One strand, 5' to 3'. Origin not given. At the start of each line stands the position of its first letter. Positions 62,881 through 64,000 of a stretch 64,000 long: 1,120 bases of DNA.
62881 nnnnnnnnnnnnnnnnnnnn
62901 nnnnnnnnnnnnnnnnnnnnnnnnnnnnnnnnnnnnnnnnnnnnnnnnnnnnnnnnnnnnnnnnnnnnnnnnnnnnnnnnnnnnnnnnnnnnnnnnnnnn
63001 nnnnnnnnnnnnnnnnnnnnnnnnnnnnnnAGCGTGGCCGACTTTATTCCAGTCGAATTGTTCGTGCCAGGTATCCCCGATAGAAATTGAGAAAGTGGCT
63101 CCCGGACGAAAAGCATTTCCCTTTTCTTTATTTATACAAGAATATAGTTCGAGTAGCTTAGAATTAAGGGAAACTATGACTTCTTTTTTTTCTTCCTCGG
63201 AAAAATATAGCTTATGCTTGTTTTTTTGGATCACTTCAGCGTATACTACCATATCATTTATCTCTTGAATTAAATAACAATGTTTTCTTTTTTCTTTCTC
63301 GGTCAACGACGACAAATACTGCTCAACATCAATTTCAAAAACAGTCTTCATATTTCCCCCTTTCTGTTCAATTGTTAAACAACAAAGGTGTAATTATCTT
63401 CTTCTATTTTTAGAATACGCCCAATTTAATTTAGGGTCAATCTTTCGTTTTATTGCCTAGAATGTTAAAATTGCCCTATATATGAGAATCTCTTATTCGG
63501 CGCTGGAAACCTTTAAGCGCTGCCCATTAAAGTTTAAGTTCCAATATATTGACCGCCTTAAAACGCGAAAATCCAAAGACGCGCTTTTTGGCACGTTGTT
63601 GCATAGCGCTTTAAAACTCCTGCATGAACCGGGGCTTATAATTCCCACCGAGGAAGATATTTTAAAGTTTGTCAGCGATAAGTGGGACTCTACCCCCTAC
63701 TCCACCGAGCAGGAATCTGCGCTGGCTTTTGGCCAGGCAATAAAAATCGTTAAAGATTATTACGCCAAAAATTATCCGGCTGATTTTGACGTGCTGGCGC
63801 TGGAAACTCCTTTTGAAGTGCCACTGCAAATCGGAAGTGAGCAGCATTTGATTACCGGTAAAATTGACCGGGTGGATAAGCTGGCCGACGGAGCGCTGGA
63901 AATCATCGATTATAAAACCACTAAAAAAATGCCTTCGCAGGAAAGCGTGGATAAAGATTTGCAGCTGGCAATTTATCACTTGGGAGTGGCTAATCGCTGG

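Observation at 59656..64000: AT-rich defense island: GmrSD-type type IV restriction enzyme followed by an opposite-strand block of three unknown small genes and a divergent PD-(D/E)XK nuclease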

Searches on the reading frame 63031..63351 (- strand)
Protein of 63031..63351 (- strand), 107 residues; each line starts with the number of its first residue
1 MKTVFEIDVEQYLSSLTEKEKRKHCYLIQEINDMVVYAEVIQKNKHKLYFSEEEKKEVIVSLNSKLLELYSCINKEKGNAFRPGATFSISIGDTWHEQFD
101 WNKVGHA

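Call 7: search_protein_families(library=pfam, proteins=[window:63031-63351:-], max_evalue=1)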
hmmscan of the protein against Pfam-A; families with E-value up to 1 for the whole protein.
window:63031-63351:- (107 aa): 1 family
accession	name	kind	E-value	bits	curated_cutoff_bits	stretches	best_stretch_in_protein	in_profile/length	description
PF18182.6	mCpol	-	0.12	13.2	26.4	1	16-98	17-96/114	minimal CRISPR polymerase domain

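Call 8: search_protein_families(library=padloc, proteins=[window:63031-63351:-], max_evalue=1)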
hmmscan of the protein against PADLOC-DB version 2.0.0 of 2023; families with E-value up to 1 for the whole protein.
window:63031-63351:- (107 aa): 0 families

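Call 10: search_protein_families(library=phrogs, proteins=[window:63031-63351:-], max_evalue=1)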
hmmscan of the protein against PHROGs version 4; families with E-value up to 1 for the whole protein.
window:63031-63351:- (107 aa): 3 families
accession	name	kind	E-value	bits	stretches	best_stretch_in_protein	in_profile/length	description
phrog_38410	-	unknown function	0.17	13.2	1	4-52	63-110/174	-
phrog_25627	-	unknown function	0.18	13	0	15-34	119-138/142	-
phrog_30973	-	unknown function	0.24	9.9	1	32-70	778-816/1572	-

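Call 15: find_homologous_proteins(query=window:63031-63351:-, max_evalue=0.001)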
Query window:63031-63351:- (107 aa): 1 proteins with E <= 0.001 among 2 candidates.
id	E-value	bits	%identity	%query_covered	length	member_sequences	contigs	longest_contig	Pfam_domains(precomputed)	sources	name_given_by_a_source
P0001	3.7e-65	234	100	100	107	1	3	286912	-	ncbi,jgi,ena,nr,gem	ncbi:MAG TPA: hypothetical protein P5089_02830 [Candidatus Portnoybacteria bacterium]|nr:hypothetica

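Call 29: find_related_loci(query=A1, collection=viral_contigs, flank=5000)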
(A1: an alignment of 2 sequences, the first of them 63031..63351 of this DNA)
Query A1 (107 aa) in viral_contigs; peptide patterns used: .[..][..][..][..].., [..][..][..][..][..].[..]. (x = any residue, [..] = any of these).
600 stretches matched a pattern, but none encodes a relative of the query by tblastn (E <= 1e-3).

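Call 34: predict_structure(protein=window:63031-63351:-)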
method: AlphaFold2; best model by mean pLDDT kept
length: 107 residues; sequences in the alignment: 1
mean_pLDDT: 76.5   pTM: 0.66
mean pLDDT of the five models: 76.5, 76.2, 73.9, 62.3, 35.1
residues with pLDDT >= 90: 20; 70-90: 51; 50-70: 30; < 50: 6
segments of 3 or more residues with pLDDT < 50: 105-107
pLDDT, mean of each block of 10 residues (from residue 1): 67 91 93 87 65 79 86 84 67 66 48
secondary structure, 60 per line:
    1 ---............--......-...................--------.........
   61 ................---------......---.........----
elements in order: E4-8 H9-15 H18-23 H25-43 H52-76 E86-91 E95-100

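Call 35: search_protein_representatives(protein=window:63031-63351:-)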
Query: 107 residues. Proteins with E-value up to 0.001 (for the whole library): 6; up to 1e-10: 2; up to 1e-30: 1. The best 6 are listed.
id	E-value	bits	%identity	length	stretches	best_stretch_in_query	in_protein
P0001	1.2e-65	234.1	100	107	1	1-107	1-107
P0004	2.5e-12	62.8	39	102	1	6-104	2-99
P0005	3.4e-10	56.0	37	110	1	1-104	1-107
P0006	6.5e-10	55.1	28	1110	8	50-90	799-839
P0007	2.5e-09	53.2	41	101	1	8-107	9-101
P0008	8.3e-08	48.4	36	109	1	1-103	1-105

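Call 39: find_encoding_contigs(protein=P0005, flank=6000, max_places=4)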
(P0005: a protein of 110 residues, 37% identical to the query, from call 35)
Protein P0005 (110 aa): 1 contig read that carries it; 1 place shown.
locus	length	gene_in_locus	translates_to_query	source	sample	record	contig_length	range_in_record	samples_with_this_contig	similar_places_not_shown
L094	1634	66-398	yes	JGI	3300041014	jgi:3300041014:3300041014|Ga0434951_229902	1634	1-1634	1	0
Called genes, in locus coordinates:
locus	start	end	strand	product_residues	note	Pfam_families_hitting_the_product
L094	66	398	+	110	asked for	-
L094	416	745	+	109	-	-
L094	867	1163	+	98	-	-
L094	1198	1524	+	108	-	-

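Call 41: find_encoding_contigs(protein=P0004, flank=8000, max_places=4)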
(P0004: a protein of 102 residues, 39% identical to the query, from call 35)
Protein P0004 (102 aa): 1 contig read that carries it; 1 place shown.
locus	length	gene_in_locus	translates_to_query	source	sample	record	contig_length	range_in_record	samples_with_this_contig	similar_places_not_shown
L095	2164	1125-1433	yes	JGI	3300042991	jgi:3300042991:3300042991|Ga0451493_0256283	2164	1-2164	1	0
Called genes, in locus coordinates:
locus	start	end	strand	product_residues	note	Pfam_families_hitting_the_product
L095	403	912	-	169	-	-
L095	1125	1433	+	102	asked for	-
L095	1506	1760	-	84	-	-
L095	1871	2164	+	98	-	?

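Call 42: find_encoding_contigs(protein=P0007, flank=8000, max_places=4)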
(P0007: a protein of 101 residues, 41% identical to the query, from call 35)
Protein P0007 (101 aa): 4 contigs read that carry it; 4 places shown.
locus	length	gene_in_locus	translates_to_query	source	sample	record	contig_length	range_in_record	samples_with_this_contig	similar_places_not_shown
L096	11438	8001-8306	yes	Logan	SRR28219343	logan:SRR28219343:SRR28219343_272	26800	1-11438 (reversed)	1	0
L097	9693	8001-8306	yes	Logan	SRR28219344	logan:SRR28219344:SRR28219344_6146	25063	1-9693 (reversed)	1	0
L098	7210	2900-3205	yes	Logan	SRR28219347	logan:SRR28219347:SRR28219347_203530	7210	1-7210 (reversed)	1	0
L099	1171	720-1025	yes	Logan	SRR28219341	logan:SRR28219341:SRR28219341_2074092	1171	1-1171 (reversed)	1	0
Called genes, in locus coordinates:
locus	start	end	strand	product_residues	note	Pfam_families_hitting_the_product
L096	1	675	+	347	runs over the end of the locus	PF03816:LytR_cpsA_psr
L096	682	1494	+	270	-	PF00535:Glycos_transf_2, PF13641:Glyco_tranf_2_3, PF13632:Glyco_trans_2_3 (weak)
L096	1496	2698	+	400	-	PF22694:CtpB_N-like, PF00595:PDZ, PF13180:PDZ_2, PF17820:PDZ_6, PF03572:Peptidase_S41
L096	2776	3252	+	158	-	PF01281:Ribosomal_L9_N, PF03948:Ribosomal_L9_C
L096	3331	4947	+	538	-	PF01656:CbiA (weak), PF06418:CTP_synth_N, PF00117:GATase, PF07722:Peptidase_C26 (weak)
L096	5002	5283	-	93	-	PF01016:Ribosomal_L27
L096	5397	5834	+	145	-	-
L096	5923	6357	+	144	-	-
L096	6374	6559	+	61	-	-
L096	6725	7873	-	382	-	PF12705:PDDEXK_1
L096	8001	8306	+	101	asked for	-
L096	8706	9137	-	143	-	-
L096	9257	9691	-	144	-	-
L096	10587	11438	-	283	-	?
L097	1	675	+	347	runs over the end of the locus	PF03816:LytR_cpsA_psr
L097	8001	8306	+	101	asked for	-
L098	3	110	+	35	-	?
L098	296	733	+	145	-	-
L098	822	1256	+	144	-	-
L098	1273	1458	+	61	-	-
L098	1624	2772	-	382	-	PF12705:PDDEXK_1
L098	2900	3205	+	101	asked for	-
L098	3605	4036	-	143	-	-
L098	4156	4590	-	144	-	-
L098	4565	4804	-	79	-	PF10543:ORF6N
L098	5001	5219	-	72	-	PF04070:DUF378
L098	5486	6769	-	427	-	PF01551:Peptidase_M23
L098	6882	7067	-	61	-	-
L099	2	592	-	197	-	?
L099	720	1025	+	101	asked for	-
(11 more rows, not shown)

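Call 43: find_encoding_contigs(protein=P0008, flank=8000, max_places=4)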
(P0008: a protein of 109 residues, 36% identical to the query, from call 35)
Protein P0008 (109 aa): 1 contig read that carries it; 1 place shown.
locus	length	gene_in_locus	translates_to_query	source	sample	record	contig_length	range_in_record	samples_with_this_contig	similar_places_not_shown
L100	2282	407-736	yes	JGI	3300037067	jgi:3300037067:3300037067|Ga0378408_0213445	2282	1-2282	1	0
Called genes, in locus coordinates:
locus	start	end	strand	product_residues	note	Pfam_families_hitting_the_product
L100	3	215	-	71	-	?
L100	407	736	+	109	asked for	-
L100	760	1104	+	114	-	-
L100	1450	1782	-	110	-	-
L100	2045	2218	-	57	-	-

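Call 47: search_protein_families(library=ncbifam, proteins=[window:63031-63351:-], max_evalue=0.1)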
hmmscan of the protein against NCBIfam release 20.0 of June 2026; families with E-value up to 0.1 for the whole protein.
window:63031-63351:- (107 aa): 1 family
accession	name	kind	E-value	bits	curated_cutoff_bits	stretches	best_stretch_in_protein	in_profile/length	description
NF033398.1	rRNA_meth_EmtA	equivalog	0.012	15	625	1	27-65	15-53/336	EmtA family 23S rRNA (guanine(2470)) methyltransferase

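Call 48: search_protein_families(library=pfam, proteins=[L094:416-742:+, L094:1198-1521:+, L098:4156-4587:-, L098:4565-4801:-, L100:760-1101:+], max_evalue=0.1)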
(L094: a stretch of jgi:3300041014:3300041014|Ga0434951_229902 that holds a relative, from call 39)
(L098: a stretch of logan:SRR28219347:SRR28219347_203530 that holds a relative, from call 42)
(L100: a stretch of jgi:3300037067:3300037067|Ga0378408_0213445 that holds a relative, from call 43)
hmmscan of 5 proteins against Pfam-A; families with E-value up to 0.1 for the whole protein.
L094:416-742:+ (109 aa): 0 families

L094:1198-1521:+ (108 aa): 0 families

L098:4156-4587:- (143 aa): 5 families
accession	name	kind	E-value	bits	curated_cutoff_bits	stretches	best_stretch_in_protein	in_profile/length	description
PF10543.14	ORF6N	-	6.6e-05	23.6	27.8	1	3-25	64-86/86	ORF6N domain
PF09669.15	Phage_pRha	-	0.0044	18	29.9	1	8-46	52-90/91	Phage regulatory protein Rha (Phage_pRha)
PF05227.19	CHASE3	-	0.0064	16.8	28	1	37-70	50-83/138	CHASE3 domain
PF14703.12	PHM7_cyt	-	0.046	14.4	27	1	35-73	34-72/174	Cytosolic domain of 10TM putative phosphate transporter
PF08598.16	Sds3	-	0.051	14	25.4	1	51-86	38-73/217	Sds3-like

L098:4565-4801:- (78 aa): 1 family
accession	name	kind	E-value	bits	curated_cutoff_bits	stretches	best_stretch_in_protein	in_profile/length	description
PF10543.14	ORF6N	-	1.9e-25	89.4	27.8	1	13-72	1-60/86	ORF6N domain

L100:760-1101:+ (114 aa): 1 family
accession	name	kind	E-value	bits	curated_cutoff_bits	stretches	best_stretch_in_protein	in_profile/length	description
PF09893.14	DUF2120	-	0.068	13.7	25.3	1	30-98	39-107/136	Uncharacterized protein conserved in archaea (DUF2120)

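Call 61: search_dna_similar(query=window:63031-63351:-, collection=phages, mode=protein, max_evalue=0.01, max_rows=8)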
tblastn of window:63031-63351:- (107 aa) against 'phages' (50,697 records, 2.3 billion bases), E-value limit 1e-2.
No match.

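Call 73: search_protein_families(library=padloc, proteins=[L098:4156-4587:-], max_evalue=0.001)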
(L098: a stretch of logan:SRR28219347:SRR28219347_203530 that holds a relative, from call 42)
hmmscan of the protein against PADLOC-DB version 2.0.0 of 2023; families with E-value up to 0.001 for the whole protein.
L098:4156-4587:- (143 aa): 3 families
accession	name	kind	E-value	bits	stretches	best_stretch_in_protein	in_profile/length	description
PDLC04856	PDC-S05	-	8.1e-24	82.3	1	2-72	76-146/177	-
PDLC04869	PDC-S05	-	2.9e-21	74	1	3-76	83-158/306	-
PDLC04849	PDC-S05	-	4.1e-15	54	1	7-73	79-143/183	-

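Call 74: search_protein_families(library=pfam, proteins=[L095:406-912:-], max_evalue=0.001)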
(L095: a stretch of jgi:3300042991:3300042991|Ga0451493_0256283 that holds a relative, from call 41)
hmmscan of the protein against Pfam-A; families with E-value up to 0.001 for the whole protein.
L095:406-912:- (169 aa): 1 family
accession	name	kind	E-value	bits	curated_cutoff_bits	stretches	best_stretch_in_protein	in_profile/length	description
PF13248.11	Zn_ribbon_3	-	0.00093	19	27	0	140-146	18-24/26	zinc-ribbon domain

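Call 107: fold_search(model_id=the predicted structure, library=viral)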
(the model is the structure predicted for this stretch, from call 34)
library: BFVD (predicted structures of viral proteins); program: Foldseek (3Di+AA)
matches with E <= 10: 594; with E <= 0.001: 0
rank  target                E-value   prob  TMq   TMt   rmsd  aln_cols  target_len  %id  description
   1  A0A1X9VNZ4            5.8e-02  0.84  0.43  0.13  20.5        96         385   16  Helicase C-terminal domain-containing protein (Fragment) [Mimivirus AB-566-O17]
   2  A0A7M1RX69            1.8e-01  0.23  0.27  0.33  18.4        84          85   15  Uncharacterized protein [uncultured phage cr108_1]
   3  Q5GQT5                3.4e-01  0.18  0.33  0.31  21.6       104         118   12  Hypothetical-Protein belonging to T4-LIKE GC: 764 [Synechococcus phage S-PM2]
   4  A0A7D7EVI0            3.6e-01  0.12  0.24  0.21  13.1       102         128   17  (no name in the UniProt tables at hand)
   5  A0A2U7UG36            5.7e-01  0.51  0.47  0.13  15.7        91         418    9  Uncharacterized protein [Pandoravirus macleodensis]
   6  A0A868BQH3            6.1e-01  0.72  0.43  0.65   4.3        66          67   21  (no name in the UniProt tables at hand)
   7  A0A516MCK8            6.9e-01  0.38  0.47  0.42   8.2       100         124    8  (no name in the UniProt tables at hand)
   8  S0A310                6.9e-01  0.38  0.40  0.13   4.8        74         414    9  Phage major capsid protein [Cellulophaga phage phi18:2]
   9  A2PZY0                7.4e-01  0.63  0.44  0.46   4.8        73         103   16  GfV-C14-ORF2 [Ichnoviriform fumiferanae]
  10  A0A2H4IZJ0            7.4e-01  0.18  0.30  0.15  10.0        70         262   10  Uncharacterized protein [uncultured Caudovirales phage]
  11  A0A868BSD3            7.9e-01  0.28  0.33  0.53   4.2        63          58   21  (no name in the UniProt tables at hand)
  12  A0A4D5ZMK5            7.9e-01  0.21  0.34  0.22   9.7        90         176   11  (no name in the UniProt tables at hand)
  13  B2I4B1                8.4e-01  0.69  0.48  0.58   9.6        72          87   14  Rho-associated, coiled-coil containing protein kinase 2 [Escherichia phage Eps7]
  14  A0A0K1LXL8            8.4e-01  0.12  0.30  0.30   9.1       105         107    5  RNA-dependent RNA polymerase (Fragment) [Betacoronavirus 1]
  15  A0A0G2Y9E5            9.0e-01  0.20  0.32  0.39  10.1        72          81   17  Uncharacterized protein [Acanthamoeba polyphaga mimivirus Kroon]
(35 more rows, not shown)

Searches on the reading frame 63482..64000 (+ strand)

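Call 7: search_protein_families(library=pfam, proteins=[window:63482-64000:+], max_evalue=1)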
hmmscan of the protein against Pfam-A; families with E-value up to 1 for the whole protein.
window:63482-64000:+ (173 aa): 5 families
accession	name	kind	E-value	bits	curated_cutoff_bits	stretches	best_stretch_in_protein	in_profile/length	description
PF12705.13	PDDEXK_1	-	7.6e-30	105.1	22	1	2-170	1-170/247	PD-(D/E)XK nuclease superfamily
PF10926.14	DUF2800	-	0.0013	18.5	21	1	3-171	4-162/368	Protein of unknown function (DUF2800)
PF12684.13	DUF3799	-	0.0065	16.7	26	1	4-151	1-133/233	PDDEXK-like domain of unknown function (DUF3799)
PF23001.1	MBTP1_N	-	0.14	13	27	1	92-110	41-59/80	Membrane-bound Site-1 Protease Family N-terminal domain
PF17366.7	AGA2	-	0.14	12.3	25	1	68-94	7-33/58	A-agglutinin-binding subunit Aga2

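Call 8: search_protein_families(library=padloc, proteins=[window:63482-64000:+], max_evalue=1)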
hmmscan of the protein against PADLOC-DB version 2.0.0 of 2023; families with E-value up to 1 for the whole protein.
window:63482-64000:+ (173 aa): 10 families
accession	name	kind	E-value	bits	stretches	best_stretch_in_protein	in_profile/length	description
PDLC01250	Cas4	-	9.3e-06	24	1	100-170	50-102/168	"CAS-I,CAS-II,CAS-III,CAS-IV,CAS-V,CAS-VI; acquisition_associated"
PDLC00943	Cas4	-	1.1e-05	23.5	1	80-172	31-112/180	CRISPR-associated protein Cas4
PDLC00060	DruK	-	3.8e-05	21.2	2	117-165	136-182/347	PD-(D/E)XK nuclease superfamily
PDLC01447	Cas4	-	0.00019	19.9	1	1-167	3-91/161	"CAS-I,CAS-II,CAS-III,CAS-IV,CAS-V,CAS-VI; acquisition_associated"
PDLC01747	Cas1g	-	0.00036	17.3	1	115-166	54-105/523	-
PDLC02410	Aga_Cas4-like_Nuc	-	0.00068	17.5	1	107-169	117-172/255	Class II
PDLC02034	Cas4d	-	0.0019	15.9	1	117-165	65-109/192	-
PDLC00944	Cas4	-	0.0035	15.6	1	117-169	60-109/177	Cas4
PDLC01773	Cas4c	-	0.014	12.8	1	114-163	76-121/229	-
PDLC02405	Aga_Cas4-like_Nuc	-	0.044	11.1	1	76-148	88-165/270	Class II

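Call 10: search_protein_families(library=phrogs, proteins=[window:63482-64000:+], max_evalue=1)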
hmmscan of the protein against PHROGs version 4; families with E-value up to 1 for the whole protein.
window:63482-64000:+ (173 aa): 10 families
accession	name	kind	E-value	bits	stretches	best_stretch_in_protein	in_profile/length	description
phrog_1218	-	DNA, RNA and nucleotide metabolism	7.3e-29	102.1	1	2-169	9-185/364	exonuclease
phrog_69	-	DNA, RNA and nucleotide metabolism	9.7e-25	88.5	1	2-173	89-251/501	exonuclease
phrog_412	-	DNA, RNA and nucleotide metabolism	1e-06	29.3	2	3-44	158-197/440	exonuclease VIII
phrog_8097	-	DNA, RNA and nucleotide metabolism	4e-06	26.8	1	1-150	1-130/598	exonuclease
phrog_33176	-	unknown function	4.2e-06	26.7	1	4-51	25-73/380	-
phrog_466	-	DNA, RNA and nucleotide metabolism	0.00093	19.6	1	124-170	273-319/446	exonuclease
phrog_298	-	DNA, RNA and nucleotide metabolism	0.0016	18.9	1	102-166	150-208/293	exonuclease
phrog_1870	-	DNA, RNA and nucleotide metabolism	0.0029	17.8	1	106-169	153-208/313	exonuclease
phrog_1227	-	DNA, RNA and nucleotide metabolism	0.019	15.2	1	2-152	18-155/268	exonuclease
phrog_31195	-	unknown function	0.16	12.4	0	2-33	5-34/232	-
